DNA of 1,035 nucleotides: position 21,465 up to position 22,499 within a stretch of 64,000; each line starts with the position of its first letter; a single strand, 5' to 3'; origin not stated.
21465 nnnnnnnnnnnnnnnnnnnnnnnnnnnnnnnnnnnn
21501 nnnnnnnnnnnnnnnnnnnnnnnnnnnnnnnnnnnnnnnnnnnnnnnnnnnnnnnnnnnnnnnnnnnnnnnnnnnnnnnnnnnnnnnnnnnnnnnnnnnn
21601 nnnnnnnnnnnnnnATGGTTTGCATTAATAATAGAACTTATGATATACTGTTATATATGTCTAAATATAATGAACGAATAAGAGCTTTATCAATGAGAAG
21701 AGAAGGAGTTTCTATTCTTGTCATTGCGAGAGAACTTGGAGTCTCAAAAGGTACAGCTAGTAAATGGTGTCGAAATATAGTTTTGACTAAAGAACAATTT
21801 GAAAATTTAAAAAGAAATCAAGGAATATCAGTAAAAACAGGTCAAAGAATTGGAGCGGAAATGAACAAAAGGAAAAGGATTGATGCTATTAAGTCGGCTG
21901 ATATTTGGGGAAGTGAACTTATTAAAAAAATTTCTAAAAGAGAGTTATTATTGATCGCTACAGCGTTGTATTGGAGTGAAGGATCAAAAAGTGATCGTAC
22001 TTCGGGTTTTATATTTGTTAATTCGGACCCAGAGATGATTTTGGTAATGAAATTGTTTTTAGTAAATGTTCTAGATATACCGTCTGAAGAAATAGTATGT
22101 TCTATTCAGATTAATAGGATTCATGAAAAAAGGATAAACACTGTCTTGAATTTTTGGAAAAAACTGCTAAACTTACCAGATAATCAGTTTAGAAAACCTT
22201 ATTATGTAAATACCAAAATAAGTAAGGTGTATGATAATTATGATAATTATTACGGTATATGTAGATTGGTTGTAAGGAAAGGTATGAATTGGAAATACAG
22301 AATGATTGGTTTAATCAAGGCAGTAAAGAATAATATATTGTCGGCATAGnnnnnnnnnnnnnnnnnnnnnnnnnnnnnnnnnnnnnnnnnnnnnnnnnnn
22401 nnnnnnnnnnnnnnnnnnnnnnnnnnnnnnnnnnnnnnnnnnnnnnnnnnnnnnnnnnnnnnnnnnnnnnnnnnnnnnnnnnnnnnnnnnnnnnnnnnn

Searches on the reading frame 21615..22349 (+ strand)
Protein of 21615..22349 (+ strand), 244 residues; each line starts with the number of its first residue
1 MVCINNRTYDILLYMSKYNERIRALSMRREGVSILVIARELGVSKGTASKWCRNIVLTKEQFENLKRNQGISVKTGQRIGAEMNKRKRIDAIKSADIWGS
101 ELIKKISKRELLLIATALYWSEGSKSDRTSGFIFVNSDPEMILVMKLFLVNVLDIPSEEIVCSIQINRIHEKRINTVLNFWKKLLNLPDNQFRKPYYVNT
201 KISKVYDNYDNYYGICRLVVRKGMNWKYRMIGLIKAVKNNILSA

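Call 7: search_protein_families(library=pfam, proteins=[window:21615-22349:+], max_evalue=0.01)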
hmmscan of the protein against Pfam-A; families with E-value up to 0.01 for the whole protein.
window:21615-22349:+ (244 aa): 3 families
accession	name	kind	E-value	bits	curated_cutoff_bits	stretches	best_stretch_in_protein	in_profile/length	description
PF13384.12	HTH_23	-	7.5e-06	26.1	24.6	1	20-51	6-37/50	Homeodomain-like domain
PF13936.12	HTH_38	-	0.0008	19.5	27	1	19-49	8-38/44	Helix-turn-helix domain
PF13518.12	HTH_28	-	0.0024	18.4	25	1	20-53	1-34/52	Helix-turn-helix domain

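Call 8: find_encoding_contigs(protein=window:21615-22349:+, flank=3000, max_places=6)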
Protein window:21615-22349:+ (244 aa): 3 contigs read that carry it; 3 places shown.
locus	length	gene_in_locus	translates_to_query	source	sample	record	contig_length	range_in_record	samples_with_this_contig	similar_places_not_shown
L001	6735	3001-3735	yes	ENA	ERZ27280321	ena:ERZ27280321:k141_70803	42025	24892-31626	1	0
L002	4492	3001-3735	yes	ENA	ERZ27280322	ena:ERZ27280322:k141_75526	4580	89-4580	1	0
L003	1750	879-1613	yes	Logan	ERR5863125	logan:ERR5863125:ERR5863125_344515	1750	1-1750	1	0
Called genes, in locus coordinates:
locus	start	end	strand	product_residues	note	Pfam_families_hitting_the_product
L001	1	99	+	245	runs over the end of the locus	-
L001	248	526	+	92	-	PF02686:GatC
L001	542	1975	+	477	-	PF01425:Amidase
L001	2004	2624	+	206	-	-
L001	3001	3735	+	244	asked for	PF13384:HTH_23 (faint)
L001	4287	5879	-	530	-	PF00239:Resolvase, PF07508:Recombinase, PF13408:Zn_ribbon_recom (weak)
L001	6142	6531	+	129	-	-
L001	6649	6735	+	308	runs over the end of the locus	-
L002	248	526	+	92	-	PF02686:GatC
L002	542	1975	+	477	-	PF01425:Amidase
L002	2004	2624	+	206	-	-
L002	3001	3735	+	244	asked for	PF13384:HTH_23 (faint)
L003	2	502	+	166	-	?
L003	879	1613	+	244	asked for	PF13384:HTH_23 (faint)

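Call 41: search_protein_families(library=pfam, proteins=[window:21615-22349:+], max_evalue=10)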
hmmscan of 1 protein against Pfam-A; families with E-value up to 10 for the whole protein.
window:21615-22349:+ (244 aa): 11 families
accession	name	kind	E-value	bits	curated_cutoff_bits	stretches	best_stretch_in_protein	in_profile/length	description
PF13384.12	HTH_23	-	7.5e-06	26.1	24.6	1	20-51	6-37/50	Homeodomain-like domain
PF13936.12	HTH_38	-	0.0008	19.5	27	1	19-49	8-38/44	Helix-turn-helix domain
PF13518.12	HTH_28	-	0.0024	18.4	25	1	20-53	1-34/52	Helix-turn-helix domain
PF13551.12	HTH_29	-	0.011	16.2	28.1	1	21-51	1-32/64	Winged helix-turn helix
PF15150.11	PMAIP1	-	0.016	15.5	27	1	157-188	19-46/54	Phorbol-12-myristate-13-acetate-induced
PF02796.21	HTH_7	-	0.056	14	23.8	1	17-47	5-37/45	Helix-turn-helix domain of resolvase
PF22943.2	HTH_68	-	0.075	13.1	27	1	23-48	9-34/45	Putative helix-turn-helix domain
PF06560.17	GPI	-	0.12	12.1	20.7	1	128-225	68-171/182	Glucose-6-phosphate isomerase (GPI)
PF01381.28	HTH_3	-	0.15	12.5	23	1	30-55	6-33/55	Helix-turn-helix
PF08281.18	Sigma70_r4_2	-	0.15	12.2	25.7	1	24-50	18-45/54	Sigma-70, region 4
PF12840.13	HTH_20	-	0.16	12.4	27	1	23-49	11-36/51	Helix-turn-helix domain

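Call 42: search_protein_families(library=ncbifam, proteins=[window:21615-22349:+], max_evalue=1)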
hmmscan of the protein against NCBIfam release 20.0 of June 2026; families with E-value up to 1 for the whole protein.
window:21615-22349:+ (244 aa): 5 families
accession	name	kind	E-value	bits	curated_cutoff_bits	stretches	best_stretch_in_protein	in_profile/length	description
NF033546.1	transpos_IS21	equivalog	0.003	17.1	160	1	27-64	4-42/294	IS21 family transposase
NF033545.0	transpos_IS630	equivalog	0.0036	16.8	100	1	20-68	1-47/299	IS630 family transposase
NF033516.0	transpos_IS3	equivalog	0.057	12.6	160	1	21-73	3-54/369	IS3 family transposase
NF008273.0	PRK11050.1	equivalog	0.07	12.8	153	1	17-89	40-111/156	manganese-binding transcriptional regulator MntR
NF033547.1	transpos_IS1595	equivalog_domain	0.091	12.6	75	1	20-56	11-48/215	IS1595 family transposase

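Call 45: find_homologous_proteins(query=window:21615-22349:+, max_evalue=0.001)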
Query window:21615-22349:+ (244 aa): 193 proteins with E <= 0.001 among 537 candidates; the best 120 are listed.
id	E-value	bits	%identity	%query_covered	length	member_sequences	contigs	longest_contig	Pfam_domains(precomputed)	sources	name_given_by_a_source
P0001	2.1e-145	500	100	94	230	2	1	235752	PF13384.13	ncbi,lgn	-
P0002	3.9e-125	434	84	94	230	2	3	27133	PF13384.13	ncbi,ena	-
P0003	1.0e-118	413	80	94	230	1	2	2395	PF13384.13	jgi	jgi:hypothetical protein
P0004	1.8e-118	412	80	94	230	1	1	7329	-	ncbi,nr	ncbi:helix-turn-helix domain-containing protein [Candidatus Nomurabacteria bacterium]|nr:helix-turn-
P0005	5.1e-118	410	78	94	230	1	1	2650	-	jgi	-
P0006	1.5e-116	406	77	95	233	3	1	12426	-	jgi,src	-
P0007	4.0e-113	394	76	94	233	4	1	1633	-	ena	-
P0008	1.1e-111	390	77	94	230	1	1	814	-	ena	-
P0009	2.8e-110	385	72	95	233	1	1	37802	-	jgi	jgi:transposase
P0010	5.8e-110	384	74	96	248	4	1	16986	-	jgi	-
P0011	5.5e-109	381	74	94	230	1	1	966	PF13384.13,PF13936.13,PF01381.29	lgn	-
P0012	8.7e-109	380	74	93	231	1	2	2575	-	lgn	-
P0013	6.8e-108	377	76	89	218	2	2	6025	-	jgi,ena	-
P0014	6.0e-106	371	71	95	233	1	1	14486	-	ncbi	-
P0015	9.8e-106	370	73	94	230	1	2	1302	-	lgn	-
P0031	2.7e-100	352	70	94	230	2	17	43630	-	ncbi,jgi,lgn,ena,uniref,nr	ncbi:MAG: hypothetical protein UW07_C0007G0008 [Candidatus Nomurabacteria bacterium GW2011_GWF2_43_8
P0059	2.7e-94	333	65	95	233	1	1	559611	-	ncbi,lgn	-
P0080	1.4e-87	311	57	94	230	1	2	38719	-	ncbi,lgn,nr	ncbi:MAG: hypothetical protein HYS51_02350 [Candidatus Zambryskibacteria bacterium]|nr:hypothetical 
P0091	1.7e-83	298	59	94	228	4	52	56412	-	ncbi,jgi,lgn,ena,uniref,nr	ncbi:MAG: hypothetical protein UT65_C0009G0010 [Parcubacteria group bacterium GW2011_GWF2_39_8b]|uni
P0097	2.5e-81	290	61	89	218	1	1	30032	-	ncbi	ncbi:MAG: hypothetical protein ACYCZW_01350 [Minisyncoccota bacterium]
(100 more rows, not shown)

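Call 46: find_encoding_contigs(protein=P0031, flank=2500, max_places=2)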
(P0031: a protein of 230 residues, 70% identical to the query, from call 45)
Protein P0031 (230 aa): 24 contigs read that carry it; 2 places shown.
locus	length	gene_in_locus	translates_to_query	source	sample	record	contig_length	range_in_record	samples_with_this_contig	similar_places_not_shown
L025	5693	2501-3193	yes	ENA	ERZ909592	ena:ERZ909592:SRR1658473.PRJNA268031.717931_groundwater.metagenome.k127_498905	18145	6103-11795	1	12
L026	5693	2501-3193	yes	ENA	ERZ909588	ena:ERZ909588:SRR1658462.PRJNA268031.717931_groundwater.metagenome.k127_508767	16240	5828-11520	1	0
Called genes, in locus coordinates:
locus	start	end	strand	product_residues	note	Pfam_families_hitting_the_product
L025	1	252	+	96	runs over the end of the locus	PF02686:GatC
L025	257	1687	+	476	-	PF01425:Amidase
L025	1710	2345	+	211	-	-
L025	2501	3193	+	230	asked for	-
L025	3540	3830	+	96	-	-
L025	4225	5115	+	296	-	PF03462:PCRF, PF00472:RF-1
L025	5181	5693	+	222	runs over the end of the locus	PF00931:NB-ARC (faint), PF02463:SMC_N (weak), PF00005:ABC_tran, PF13304:AAA_21 (weak)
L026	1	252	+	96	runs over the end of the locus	PF02686:GatC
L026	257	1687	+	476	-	PF01425:Amidase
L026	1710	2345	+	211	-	-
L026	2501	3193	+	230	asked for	-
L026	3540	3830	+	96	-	-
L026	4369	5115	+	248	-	PF03462:PCRF, PF00472:RF-1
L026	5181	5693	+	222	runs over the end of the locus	PF00931:NB-ARC (faint), PF02463:SMC_N (weak), PF00005:ABC_tran, PF13304:AAA_21 (weak)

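Call 47: find_encoding_contigs(protein=P0091, flank=2500, max_places=2)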
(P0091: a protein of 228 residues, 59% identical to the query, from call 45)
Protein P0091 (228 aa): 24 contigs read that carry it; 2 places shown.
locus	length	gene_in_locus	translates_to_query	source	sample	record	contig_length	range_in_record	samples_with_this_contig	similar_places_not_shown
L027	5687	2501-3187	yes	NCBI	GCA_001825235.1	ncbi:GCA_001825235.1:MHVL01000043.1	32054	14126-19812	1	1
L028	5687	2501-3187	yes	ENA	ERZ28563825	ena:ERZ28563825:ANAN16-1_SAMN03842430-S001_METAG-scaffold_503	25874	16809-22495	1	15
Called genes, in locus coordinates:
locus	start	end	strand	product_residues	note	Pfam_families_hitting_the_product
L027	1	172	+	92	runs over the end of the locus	PF02686:GatC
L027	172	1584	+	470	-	PF01425:Amidase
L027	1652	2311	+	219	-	-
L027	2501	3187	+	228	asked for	-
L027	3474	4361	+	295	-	-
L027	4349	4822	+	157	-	-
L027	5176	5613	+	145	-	-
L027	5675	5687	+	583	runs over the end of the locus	PF01471:PG_binding_1, PF00041:fn3 (weak), PF18370:RGI_lyase (faint)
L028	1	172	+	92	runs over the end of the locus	PF02686:GatC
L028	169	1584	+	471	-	PF01425:Amidase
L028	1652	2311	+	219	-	-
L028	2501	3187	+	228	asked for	-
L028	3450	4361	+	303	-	-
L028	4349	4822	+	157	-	-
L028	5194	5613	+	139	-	-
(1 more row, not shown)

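Call 48: find_encoding_contigs(protein=P0080, flank=2500, max_places=2)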
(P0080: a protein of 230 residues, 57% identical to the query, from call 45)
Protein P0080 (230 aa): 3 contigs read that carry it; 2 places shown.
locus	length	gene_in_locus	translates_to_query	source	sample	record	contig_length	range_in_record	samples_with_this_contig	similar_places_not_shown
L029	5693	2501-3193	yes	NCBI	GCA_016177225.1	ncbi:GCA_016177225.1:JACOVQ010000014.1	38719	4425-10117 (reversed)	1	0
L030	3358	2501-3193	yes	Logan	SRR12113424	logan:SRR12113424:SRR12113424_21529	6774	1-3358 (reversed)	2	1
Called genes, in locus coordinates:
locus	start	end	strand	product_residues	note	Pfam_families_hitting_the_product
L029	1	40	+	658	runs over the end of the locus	PF22745:Nlig-Ia, PF01653:DNA_ligase_aden, PF03120:OB_DNA_ligase, PF00633:HHH (faint), PF12826:HHH_2, PF14520:HHH_5, PF00533:BRCT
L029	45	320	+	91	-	PF02686:GatC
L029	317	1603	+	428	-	PF01425:Amidase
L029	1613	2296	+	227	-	-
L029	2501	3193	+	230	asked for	-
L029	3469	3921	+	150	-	-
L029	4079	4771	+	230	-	-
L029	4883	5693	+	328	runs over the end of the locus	PF00078:RVT_1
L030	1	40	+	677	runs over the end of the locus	PF22745:Nlig-Ia, PF01653:DNA_ligase_aden, PF03120:OB_DNA_ligase, PF00633:HHH (faint), PF12826:HHH_2, PF14520:HHH_5, PF00533:BRCT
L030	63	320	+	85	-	PF02686:GatC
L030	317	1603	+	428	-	PF01425:Amidase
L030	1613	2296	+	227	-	-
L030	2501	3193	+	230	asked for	-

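Call 49: find_encoding_contigs(protein=P0059, flank=2500, max_places=2)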
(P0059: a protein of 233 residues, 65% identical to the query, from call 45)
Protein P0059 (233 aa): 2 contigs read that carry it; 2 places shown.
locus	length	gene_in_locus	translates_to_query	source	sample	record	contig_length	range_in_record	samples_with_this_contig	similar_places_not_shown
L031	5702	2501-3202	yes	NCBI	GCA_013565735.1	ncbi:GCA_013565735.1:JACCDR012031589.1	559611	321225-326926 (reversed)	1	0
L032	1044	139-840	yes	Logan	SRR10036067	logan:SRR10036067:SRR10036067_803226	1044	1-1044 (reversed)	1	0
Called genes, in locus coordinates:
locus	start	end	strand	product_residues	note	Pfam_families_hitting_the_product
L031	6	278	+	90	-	PF02686:GatC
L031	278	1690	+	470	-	PF01425:Amidase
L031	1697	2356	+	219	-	-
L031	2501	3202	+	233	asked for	-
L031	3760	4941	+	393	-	-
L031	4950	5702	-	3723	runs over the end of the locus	PF13884:Peptidase_S74, PF16403:Bact_surface_Ig-like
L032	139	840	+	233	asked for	-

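Call 50: find_encoding_contigs(protein=P0097, flank=2500, max_places=2)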
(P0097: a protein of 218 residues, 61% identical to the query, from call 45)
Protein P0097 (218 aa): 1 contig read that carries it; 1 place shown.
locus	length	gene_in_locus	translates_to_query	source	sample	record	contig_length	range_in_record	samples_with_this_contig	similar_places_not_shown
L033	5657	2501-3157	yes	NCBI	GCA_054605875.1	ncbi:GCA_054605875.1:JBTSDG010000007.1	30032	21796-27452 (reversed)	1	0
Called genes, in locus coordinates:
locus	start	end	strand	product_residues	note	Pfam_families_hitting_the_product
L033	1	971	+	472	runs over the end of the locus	PF01425:Amidase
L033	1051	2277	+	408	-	-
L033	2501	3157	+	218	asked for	-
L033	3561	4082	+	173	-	PF13420:Acetyltransf_4 (weak), PF00583:Acetyltransf_1, PF13673:Acetyltransf_10 (weak)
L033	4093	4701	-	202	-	PF03575:Peptidase_S51, PF07685:GATase_3 (weak)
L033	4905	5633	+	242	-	-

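Call 53: find_encoding_contigs(protein=P0001, flank=1500, max_places=3)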
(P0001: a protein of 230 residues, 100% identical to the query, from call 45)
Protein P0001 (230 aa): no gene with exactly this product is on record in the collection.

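Call 54: find_encoding_contigs(protein=P0002, flank=1500, max_places=2)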
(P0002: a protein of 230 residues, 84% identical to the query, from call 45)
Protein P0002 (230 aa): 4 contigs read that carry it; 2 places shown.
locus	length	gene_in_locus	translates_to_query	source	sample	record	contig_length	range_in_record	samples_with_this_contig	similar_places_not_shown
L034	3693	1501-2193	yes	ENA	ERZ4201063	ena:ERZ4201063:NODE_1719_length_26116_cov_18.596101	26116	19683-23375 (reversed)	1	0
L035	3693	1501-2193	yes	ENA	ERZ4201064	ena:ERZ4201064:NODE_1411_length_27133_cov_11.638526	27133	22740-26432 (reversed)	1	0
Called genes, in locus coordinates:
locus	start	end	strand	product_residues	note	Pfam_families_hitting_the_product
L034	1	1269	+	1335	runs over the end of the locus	?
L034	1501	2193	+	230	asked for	PF13384:HTH_23 (weak)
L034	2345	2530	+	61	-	-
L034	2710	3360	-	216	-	-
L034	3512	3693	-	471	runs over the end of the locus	PF01425:Amidase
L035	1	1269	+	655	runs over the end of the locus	?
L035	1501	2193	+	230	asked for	PF13384:HTH_23 (weak)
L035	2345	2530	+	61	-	-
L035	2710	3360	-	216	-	-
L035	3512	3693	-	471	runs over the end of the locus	PF01425:Amidase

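Call 55: find_encoding_contigs(protein=P0004, flank=1500, max_places=2)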
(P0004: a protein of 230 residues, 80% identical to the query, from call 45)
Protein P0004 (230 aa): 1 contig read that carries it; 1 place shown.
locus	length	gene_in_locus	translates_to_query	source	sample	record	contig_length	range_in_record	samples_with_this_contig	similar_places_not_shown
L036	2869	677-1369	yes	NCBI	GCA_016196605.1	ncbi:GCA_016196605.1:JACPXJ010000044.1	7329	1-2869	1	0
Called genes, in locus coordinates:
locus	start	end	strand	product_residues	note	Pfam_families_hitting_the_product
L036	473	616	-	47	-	-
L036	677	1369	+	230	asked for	-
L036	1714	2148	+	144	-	-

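Call 56: find_encoding_contigs(protein=P0009, flank=1500, max_places=2)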
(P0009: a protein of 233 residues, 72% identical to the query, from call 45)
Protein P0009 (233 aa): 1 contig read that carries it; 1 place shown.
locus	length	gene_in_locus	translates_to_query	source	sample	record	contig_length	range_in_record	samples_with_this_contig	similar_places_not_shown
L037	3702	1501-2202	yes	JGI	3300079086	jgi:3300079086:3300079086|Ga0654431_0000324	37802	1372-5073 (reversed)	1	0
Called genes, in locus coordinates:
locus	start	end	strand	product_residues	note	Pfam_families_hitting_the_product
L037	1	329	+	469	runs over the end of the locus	PF01425:Amidase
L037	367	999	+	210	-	-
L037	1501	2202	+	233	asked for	-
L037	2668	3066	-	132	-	-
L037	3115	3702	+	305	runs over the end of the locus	PF11127:YgaP-like_TM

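Call 69: predict_structure(alignment_id=A2)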
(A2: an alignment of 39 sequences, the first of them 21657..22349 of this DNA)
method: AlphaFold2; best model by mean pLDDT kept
length: 230 residues; sequences in the alignment: 39
mean_pLDDT: 83.9   pTM: 0.67
mean pLDDT of the five models: 83.9, 83.3, 82.0, 82.0, 80.4
residues with pLDDT >= 90: 87; 70-90: 109; 50-70: 29; < 50: 5
segments of 3 or more residues with pLDDT < 50: 56-59
pLDDT, mean of each block of 10 residues (from residue 1): 80 87 89 87 77 56 69 83 85 89 81 74 93 93 95 91 96 95 80 77 90 87 75
secondary structure, 60 per line:
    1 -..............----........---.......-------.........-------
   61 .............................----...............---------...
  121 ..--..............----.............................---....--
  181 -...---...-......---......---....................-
elements in order: H2-15 H20-27 H31-37 H45-53 H61-89 H94-108 E118-122 H125-138 E146-153 H154-171 E182-184 H192-197 E201-206 H210-229

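Call 71: fold_search(model_id=the predicted structure, library=pdb)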
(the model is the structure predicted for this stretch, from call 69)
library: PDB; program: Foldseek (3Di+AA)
matches with E <= 10: 332; with E <= 0.001: 0
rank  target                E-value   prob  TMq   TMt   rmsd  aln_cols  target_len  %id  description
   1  6ikj_A                1.3e-01  0.57  0.24  0.36   6.9       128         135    9  Crystal structure of YfiB(F48S) (released 2019-03-13)
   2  5esv_E                2.0e-01  0.54  0.19  0.24   5.1        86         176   14  Crystal Structure of Broadly Neutralizing Antibody CH03, Isolated from Donor CH0219, in Complex with Scaffolded Trimer (released 2015-12-16)
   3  9l6z_A                2.3e-01  0.28  0.19  0.30  14.1       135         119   14  Crystal structure of the L7Ae derivative protein LS12 in RNA-free state (released 2025-04-02)
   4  1iv1_A                2.6e-01  0.28  0.18  0.24   5.6        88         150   15  Structure of 2C-Methyl-D-erythritol-2,4-cyclodiphosphate Synthase (released 2002-09-11)
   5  3s0h_A                2.7e-01  0.44  0.24  0.31   9.9       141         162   11  The crystal structure of the periplasmic domain of Helicobacter pylori MotB (residues 90-256). (released 2012-03-14)
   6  3vo9_D                2.9e-01  0.15  0.22  0.18  18.3       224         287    9  Staphylococcus aureus FtsZ apo-form (SeMet) (released 2012-08-29)
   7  3s06_A                3.0e-01  0.23  0.23  0.29  13.5       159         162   11  The crystal structure of the periplasmic domain of Helicobacter pylori MotB (residues 97-256, P3121). (released 2012-03-14)
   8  7uw9_G                3.0e-01  0.11  0.18  0.19  31.1       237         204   11  Citrus V-ATPase State 1, H in contact with subunit a (released 2022-07-06)
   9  3s0w_A                3.4e-01  0.33  0.24  0.32  10.3       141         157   13  The crystal structure of the periplasmic domain of Helicobacter pylori MotB (residues 78-256). (released 2012-03-14)
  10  3re3_B                3.4e-01  0.21  0.17  0.24   7.1        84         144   17  Crystal Structure of 2-C-Methyl-D-Erythritol 2,4-Cyclodiphosphate Synthase from Francisella tularensis (released 2011-04-27)
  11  8xkf_B                3.4e-01  0.20  0.16  0.11   7.0        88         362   18  Crystal structure of Helicobacter pylori IspDF with substrate CTP (released 2024-04-10)
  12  8xhu_C                3.6e-01  0.15  0.16  0.12   7.5        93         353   17  Crystal structure of Helicobacter pylori IspDF (released 2024-04-10)
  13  8xhu_A                3.8e-01  0.15  0.16  0.12   7.2        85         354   19  Crystal structure of Helicobacter pylori IspDF (released 2024-04-10)
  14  8xkf_A                3.8e-01  0.15  0.16  0.11   7.2        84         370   19  Crystal structure of Helicobacter pylori IspDF with substrate CTP (released 2024-04-10)
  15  8xkf_D                3.8e-01  0.15  0.16  0.11   7.2        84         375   19  Crystal structure of Helicobacter pylori IspDF with substrate CTP (released 2024-04-10)
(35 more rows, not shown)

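Call 74: search_solved_structures(query=A2, max_evalue=1)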
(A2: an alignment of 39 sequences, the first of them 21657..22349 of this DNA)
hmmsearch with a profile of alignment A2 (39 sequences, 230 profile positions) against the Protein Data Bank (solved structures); distinct sequences matched with E-value up to 1: 5.
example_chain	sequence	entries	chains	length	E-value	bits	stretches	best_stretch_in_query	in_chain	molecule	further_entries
5cvi_A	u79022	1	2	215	0.23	14.3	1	12-78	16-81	SloR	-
5b42_A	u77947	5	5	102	0.43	13.3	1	117-195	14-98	DNA mismatch repair protein MutL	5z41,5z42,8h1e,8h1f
2cfm_A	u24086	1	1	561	0.57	12.9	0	40-126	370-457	THERMOSTABLE DNA LIGASE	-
9df9_A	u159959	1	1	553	0.69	12.7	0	40-126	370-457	DNA ligase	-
9dfa_A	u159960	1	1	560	0.79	12.5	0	40-126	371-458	DNA ligase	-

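Call 75: search_protein_families(library=phrogs, proteins=[window:21657-22349:+], max_evalue=0.1)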
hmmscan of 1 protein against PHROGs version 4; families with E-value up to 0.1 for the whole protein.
window:21657-22349:+ (230 aa): 8 families
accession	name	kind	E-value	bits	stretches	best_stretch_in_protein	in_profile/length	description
phrog_645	-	DNA, RNA and nucleotide metabolism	0.00022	22.4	1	6-41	26-62/196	Rnase E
phrog_4151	-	DNA, RNA and nucleotide metabolism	0.0012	19.7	1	9-116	12-125/154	DNA binding protein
phrog_10624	-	unknown function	0.004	17.7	1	6-54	15-61/165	-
phrog_4494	-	unknown function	0.0042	18.6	1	6-46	7-47/109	-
phrog_2308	-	unknown function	0.019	16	1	5-73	4-73/138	-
phrog_8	-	transcription regulation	0.02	15.4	1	6-41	79-113/346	transcriptional regulator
phrog_664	-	DNA, RNA and nucleotide metabolism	0.074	13.9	0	10-40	93-123/210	DNA binding protein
phrog_2328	-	transcription regulation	0.088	13.6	0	6-42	18-53/128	transcriptional repressor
